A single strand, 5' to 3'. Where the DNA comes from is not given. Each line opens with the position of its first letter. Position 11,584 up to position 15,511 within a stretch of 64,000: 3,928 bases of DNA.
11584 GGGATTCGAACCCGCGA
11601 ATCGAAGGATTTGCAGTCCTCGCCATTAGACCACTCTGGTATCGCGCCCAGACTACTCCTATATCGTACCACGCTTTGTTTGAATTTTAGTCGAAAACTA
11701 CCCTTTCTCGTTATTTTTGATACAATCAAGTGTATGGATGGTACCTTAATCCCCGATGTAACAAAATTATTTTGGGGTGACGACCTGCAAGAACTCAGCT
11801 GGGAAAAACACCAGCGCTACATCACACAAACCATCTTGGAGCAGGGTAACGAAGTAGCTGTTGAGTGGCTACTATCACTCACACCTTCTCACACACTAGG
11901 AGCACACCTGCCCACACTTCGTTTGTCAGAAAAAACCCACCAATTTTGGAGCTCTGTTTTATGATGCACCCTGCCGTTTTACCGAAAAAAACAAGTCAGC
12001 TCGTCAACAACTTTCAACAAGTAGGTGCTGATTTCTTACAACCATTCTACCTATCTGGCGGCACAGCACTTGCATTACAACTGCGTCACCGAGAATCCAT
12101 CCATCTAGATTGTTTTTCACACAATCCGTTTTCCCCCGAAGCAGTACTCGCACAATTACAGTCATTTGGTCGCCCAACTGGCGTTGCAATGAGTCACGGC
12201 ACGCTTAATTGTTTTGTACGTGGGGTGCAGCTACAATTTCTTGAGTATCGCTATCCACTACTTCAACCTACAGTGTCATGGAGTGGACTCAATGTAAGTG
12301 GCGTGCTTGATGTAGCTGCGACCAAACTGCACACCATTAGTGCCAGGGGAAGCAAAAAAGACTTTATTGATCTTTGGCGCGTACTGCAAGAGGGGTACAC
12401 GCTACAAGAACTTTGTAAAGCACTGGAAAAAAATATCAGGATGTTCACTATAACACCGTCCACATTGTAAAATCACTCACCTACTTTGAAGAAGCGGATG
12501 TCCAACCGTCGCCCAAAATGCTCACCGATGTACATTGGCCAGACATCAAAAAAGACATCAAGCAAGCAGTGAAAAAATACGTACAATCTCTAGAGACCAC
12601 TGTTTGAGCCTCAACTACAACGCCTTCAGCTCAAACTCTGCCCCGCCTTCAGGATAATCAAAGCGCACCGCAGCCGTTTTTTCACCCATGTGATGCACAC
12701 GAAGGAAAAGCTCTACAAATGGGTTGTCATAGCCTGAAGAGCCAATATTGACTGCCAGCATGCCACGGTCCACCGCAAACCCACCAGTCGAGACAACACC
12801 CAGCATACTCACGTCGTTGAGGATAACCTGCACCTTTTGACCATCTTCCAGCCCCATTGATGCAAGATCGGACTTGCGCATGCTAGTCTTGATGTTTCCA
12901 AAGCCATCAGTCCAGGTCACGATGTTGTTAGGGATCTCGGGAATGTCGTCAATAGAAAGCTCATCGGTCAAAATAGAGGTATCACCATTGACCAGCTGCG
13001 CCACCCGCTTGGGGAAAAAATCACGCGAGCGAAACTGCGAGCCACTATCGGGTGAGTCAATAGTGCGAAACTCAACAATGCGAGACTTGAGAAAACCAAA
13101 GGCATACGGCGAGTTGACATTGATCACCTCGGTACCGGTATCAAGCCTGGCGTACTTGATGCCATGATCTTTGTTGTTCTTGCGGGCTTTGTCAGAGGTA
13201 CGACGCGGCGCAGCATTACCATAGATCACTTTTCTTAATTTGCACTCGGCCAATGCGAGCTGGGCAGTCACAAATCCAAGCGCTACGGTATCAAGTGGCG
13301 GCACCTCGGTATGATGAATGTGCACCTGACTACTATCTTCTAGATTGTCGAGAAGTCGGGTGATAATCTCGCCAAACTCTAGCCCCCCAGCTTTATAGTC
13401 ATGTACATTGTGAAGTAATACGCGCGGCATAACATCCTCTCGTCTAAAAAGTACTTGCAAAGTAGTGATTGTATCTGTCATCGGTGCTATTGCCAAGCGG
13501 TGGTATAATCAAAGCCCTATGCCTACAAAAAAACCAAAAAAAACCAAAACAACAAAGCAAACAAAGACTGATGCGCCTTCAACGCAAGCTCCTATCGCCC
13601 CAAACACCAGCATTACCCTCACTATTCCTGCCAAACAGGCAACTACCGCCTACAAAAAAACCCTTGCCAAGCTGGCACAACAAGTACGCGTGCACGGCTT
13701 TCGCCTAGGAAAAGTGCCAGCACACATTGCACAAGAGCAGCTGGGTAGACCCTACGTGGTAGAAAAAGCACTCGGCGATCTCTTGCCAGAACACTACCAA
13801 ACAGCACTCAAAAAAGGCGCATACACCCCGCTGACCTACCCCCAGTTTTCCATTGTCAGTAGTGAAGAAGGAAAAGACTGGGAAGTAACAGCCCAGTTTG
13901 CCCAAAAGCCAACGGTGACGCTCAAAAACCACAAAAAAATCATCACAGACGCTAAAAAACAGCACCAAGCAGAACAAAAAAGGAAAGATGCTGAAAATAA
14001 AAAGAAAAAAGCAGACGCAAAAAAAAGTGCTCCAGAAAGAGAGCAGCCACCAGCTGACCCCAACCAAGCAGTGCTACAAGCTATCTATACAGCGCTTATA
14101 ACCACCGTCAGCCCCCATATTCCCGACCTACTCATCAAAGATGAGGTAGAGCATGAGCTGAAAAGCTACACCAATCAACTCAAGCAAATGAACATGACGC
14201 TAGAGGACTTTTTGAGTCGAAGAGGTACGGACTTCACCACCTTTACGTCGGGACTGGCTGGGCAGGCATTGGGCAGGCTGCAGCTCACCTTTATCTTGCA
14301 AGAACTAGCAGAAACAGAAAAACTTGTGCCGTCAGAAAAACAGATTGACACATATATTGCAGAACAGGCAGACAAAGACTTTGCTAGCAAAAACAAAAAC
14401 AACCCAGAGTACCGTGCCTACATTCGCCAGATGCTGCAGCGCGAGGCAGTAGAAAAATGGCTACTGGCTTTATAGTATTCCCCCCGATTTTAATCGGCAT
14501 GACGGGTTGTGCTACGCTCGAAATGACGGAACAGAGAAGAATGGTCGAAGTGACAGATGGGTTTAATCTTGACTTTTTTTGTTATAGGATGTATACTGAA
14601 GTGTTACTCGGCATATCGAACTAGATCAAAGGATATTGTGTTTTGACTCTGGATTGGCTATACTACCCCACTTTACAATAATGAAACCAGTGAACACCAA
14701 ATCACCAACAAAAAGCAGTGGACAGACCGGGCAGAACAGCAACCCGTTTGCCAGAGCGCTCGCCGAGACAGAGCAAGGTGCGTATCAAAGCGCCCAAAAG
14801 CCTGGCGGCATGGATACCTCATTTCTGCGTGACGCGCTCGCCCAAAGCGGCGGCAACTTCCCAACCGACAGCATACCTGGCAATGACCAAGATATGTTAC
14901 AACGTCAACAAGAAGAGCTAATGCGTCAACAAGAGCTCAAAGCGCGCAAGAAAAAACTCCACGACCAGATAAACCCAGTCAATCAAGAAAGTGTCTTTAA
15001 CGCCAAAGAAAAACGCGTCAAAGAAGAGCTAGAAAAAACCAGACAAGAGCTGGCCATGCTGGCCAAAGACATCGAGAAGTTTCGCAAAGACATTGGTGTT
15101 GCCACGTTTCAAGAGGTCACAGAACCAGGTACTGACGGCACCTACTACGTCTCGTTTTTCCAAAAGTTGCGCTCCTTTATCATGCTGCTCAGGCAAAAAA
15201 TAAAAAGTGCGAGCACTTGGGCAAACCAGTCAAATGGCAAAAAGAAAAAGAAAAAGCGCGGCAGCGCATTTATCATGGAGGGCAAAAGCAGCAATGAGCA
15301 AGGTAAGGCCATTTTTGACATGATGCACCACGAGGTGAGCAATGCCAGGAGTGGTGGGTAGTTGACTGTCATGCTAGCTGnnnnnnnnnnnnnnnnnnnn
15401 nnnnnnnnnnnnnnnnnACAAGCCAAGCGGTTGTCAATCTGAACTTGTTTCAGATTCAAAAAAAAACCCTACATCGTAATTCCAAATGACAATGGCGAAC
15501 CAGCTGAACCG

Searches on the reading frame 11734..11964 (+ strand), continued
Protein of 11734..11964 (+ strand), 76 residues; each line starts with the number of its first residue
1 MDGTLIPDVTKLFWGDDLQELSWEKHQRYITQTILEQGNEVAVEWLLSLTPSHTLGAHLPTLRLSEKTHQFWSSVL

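Call 67: search_protein_families(library=pfam, alignment_id=A3, max_evalue=1)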
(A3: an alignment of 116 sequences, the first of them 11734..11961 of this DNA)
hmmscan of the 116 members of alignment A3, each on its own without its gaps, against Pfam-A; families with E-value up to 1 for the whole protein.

A. member 1, window:11734-11961:+ (76 aa): 2 families
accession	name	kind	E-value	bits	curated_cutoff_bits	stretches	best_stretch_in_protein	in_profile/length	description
PF21956.1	DUF6922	-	9.7e-09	35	27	1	11-48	4-41/52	Family of unknown function (DUF6922)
PF16177.11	ACAS_N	-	0.083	13.1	27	1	13-45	15-43/55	Acetyl-coenzyme A synthetase N-terminus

B. families by the number of members that match (of 116 scanned): 34 families (the first 25 are shown)
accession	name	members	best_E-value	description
PF21956.1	DUF6922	116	4.1e-14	Family of unknown function (DUF6922)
PF16177.11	ACAS_N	8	0.035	Acetyl-coenzyme A synthetase N-terminus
PF08043.17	Xin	3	0.01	Xin repeat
PF01024.24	Colicin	3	0.13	Colicin pore forming domain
PF15593.11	Imm42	2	0.02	Immunity protein 42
PF11249.13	DUF3047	2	0.025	Protein of unknown function (DUF3047)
PF08353.15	MurT_C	2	0.097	MurT ligase C-terminal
PF10849.13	DUF2654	1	0.006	Protein of unknown function (DUF2654)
PF06074.18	Portal_Mu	1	0.021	Portal protein of Mu bacteriophage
PF15343.11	DEPP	1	0.025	Decidual protein induced by progesterone family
PF01335.27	DED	1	0.026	Death effector domain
PF11698.14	V-ATPase_H_C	1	0.026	V-ATPase subunit H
PF18081.7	FANC_SAP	1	0.028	Fanconi anemia-associated nuclease SAP domain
PF08473.17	VGCC_alpha2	1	0.028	Neuronal voltage-dependent calcium channel alpha 2acd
PF12950.13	TaqI_C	1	0.039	TaqI-like C-terminal specificity domain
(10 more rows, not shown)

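Call 68: search_protein_representatives(alignment_id=A3)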
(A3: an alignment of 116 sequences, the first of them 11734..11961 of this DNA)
Query: 116 sequences, 77 profile positions. Proteins with E-value up to 0.001 (for the whole library): 1827; up to 1e-10: 529; up to 1e-30: 0. The best 150 are listed.
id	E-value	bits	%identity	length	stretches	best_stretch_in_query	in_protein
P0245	1.5e-29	117.8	-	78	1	2-76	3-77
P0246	5.9e-29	115.8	-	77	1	2-77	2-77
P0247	8.3e-29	115.3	-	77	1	2-76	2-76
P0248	5.2e-28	112.8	-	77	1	1-76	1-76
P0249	1.5e-27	111.3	-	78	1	3-77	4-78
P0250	4.3e-27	109.9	-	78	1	2-76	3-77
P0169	9.2e-27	108.8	-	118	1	4-76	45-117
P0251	1.8e-26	107.8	-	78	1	3-76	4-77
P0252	8.2e-26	105.8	-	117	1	2-76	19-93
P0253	2.0e-25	104.5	-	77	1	1-77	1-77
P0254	7.6e-25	102.7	-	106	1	2-77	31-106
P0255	1.1e-24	102.1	-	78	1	2-76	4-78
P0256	2.8e-24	100.9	-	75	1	5-77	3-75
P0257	3.1e-24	100.7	-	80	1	2-76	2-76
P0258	4.0e-23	97.1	-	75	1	3-76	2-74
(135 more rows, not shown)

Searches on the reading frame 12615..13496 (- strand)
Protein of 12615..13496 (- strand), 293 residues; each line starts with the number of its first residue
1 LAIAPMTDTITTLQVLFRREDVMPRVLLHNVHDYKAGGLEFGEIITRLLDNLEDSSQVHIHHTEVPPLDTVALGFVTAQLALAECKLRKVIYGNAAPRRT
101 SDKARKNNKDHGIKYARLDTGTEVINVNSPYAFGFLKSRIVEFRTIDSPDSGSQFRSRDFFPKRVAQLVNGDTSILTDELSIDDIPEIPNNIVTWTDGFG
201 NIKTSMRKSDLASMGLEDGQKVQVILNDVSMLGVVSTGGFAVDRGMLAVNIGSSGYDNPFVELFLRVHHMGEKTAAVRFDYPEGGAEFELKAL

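Call 28: search_protein_families(library=pfam, proteins=[window:12615-13496:-], max_evalue=0.01)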
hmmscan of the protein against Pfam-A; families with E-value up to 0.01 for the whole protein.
window:12615-13496:- (293 aa): 1 family
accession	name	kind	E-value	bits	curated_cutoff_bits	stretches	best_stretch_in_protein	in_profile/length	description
PF20257.3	SAM_HAT_C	-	0.0088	16.8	25.5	0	193-256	3-61/84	SAM hydroxide adenosyltransferase C-terminal domain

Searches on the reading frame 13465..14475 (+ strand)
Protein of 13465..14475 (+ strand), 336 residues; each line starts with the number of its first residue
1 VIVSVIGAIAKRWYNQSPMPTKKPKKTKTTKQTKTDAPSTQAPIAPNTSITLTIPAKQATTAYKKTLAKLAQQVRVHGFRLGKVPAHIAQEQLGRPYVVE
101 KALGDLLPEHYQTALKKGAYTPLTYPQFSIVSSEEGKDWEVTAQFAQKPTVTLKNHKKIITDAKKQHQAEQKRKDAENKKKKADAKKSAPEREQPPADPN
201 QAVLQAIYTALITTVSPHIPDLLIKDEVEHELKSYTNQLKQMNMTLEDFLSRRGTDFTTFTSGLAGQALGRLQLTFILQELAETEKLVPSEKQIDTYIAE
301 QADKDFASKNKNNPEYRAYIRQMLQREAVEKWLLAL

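Call 28: search_protein_families(library=pfam, proteins=[window:13465-14475:+], max_evalue=0.01)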
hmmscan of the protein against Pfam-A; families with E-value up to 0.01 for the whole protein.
window:13465-14475:+ (336 aa): 2 families
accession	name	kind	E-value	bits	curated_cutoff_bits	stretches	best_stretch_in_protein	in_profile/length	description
PF05697.18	Trigger_N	-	1.9e-25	90.3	22.2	1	48-175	13-138/144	Bacterial trigger factor protein (TF)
PF05698.19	Trigger_C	-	3.3e-14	53.7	22.7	1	199-329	21-147/162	Bacterial trigger factor protein (TF) C-terminus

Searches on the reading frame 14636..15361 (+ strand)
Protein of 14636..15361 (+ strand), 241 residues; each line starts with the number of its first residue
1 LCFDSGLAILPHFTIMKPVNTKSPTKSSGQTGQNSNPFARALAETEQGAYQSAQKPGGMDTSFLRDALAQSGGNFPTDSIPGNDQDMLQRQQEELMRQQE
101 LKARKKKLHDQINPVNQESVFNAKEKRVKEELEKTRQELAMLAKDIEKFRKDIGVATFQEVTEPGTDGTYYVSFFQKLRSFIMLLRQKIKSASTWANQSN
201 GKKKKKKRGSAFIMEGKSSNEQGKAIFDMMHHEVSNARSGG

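Call 28: search_protein_families(library=pfam, proteins=[window:14636-15361:+], max_evalue=0.01)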
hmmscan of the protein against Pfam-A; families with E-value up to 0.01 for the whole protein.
window:14636-15361:+ (241 aa): 1 family
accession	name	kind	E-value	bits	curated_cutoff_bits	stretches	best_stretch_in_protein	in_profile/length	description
PF18904.5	DUF5660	-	4.2e-21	75.6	24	1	124-241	2-109/109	Domain of unknown function (DUF5660)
